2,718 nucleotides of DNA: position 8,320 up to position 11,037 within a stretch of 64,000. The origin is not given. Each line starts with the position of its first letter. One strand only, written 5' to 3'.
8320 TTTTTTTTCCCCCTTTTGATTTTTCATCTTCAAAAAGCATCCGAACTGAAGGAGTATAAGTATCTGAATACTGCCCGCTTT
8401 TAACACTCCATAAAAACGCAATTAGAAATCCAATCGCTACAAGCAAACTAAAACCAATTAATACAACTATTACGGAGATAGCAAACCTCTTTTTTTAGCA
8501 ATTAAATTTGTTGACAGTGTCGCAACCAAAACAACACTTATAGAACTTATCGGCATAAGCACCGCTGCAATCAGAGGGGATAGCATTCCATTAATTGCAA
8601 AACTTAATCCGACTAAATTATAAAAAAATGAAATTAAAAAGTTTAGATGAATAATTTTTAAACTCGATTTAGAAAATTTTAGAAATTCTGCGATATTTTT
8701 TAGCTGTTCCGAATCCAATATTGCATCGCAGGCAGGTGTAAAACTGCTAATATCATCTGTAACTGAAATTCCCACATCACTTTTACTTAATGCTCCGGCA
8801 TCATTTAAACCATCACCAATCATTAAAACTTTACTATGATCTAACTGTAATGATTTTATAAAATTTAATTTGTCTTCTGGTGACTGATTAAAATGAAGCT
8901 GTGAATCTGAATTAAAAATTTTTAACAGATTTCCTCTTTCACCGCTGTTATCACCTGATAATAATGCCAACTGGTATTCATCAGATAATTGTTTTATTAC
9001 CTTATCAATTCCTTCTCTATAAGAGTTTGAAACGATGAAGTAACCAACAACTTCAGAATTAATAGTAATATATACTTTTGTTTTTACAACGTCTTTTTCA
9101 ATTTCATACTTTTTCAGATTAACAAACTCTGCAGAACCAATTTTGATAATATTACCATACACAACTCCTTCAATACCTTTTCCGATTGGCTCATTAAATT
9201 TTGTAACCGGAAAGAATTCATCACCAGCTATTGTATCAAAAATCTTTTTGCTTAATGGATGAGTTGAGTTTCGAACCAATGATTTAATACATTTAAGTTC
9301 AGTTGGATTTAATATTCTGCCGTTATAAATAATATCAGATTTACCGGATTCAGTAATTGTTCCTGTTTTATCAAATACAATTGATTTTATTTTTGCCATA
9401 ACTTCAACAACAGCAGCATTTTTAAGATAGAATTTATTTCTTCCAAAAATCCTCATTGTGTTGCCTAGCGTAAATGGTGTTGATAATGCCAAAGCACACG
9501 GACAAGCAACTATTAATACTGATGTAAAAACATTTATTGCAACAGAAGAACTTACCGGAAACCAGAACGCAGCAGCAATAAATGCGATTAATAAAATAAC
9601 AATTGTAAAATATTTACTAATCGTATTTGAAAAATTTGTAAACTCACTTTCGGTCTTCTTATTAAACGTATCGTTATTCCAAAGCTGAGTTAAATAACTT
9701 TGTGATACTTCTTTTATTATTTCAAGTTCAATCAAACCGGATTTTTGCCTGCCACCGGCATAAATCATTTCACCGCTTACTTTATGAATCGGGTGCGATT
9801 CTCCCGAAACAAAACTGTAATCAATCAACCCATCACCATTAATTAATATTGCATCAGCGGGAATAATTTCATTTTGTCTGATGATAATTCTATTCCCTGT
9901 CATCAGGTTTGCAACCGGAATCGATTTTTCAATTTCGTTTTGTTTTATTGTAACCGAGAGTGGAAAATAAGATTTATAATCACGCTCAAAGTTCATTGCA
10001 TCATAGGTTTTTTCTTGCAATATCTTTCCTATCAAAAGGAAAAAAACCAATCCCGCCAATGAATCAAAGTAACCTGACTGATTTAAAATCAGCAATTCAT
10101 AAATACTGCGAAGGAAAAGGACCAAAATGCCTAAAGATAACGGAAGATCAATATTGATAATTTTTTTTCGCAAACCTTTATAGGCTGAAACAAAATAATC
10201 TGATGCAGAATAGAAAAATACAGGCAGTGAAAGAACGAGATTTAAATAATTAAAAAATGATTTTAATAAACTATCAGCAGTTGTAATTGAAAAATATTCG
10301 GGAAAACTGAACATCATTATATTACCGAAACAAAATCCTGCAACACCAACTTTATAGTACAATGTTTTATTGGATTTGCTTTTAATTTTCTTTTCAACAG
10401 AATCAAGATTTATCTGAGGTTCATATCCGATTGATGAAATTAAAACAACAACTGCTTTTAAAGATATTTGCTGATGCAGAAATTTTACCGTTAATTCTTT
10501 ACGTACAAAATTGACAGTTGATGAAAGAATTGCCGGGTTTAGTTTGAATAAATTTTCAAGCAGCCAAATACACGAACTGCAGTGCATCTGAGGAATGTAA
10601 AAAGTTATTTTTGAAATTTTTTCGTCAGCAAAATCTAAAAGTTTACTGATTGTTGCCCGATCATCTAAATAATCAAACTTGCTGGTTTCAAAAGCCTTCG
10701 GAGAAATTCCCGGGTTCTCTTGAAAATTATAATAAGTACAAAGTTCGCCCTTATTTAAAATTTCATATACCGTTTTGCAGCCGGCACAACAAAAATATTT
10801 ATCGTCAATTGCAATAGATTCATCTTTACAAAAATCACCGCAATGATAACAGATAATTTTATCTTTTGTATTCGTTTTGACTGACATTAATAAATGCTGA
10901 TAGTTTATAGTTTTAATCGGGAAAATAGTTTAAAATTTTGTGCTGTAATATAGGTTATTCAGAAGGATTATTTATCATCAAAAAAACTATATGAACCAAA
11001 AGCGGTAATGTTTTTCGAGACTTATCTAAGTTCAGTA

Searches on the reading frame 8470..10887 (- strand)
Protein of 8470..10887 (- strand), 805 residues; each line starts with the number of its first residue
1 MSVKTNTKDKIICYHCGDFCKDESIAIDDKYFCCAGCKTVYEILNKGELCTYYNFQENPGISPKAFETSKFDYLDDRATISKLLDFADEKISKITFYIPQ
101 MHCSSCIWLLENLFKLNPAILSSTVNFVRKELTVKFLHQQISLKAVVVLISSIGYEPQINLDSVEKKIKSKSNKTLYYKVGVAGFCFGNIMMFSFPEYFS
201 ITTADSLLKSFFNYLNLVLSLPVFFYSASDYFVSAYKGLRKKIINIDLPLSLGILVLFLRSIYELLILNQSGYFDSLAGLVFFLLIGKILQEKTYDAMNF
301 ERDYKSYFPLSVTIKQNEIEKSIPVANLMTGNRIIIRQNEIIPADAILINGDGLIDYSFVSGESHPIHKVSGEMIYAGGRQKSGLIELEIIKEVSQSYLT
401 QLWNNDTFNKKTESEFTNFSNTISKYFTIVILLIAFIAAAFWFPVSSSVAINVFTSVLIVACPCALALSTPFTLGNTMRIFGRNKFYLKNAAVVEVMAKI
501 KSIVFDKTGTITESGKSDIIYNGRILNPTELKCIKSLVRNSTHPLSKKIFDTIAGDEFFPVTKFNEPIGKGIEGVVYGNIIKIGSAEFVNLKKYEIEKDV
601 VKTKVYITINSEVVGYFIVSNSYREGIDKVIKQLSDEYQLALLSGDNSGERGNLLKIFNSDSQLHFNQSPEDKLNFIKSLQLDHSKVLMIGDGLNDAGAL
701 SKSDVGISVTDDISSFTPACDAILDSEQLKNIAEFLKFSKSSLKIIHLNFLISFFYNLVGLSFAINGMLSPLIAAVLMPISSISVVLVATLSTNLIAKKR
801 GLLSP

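Call 35: search_protein_families(library=pfam, proteins=[window:8470-10887:-], max_evalue=0.00001)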
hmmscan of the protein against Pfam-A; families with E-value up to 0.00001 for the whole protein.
window:8470-10887:- (805 aa): 4 families
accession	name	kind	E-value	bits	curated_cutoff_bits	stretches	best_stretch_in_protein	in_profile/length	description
PF00122.25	E1-E2_ATPase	-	9.3e-38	130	28.1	1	310-481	5-178/181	E1-E2 ATPase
PF00702.32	Hydrolase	-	1.1e-20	75.3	26.4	1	500-702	1-189/191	haloacid dehalogenase-like hydrolase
PF12156.14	ATPase-cat_bd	-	1.1e-10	42.5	27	1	13-77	2-75/86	Putative metal-binding domain of cation transport ATPase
PF00403.32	HMA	-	2.6e-07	31.3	24.8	1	95-156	1-62/62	Heavy-metal-associated domain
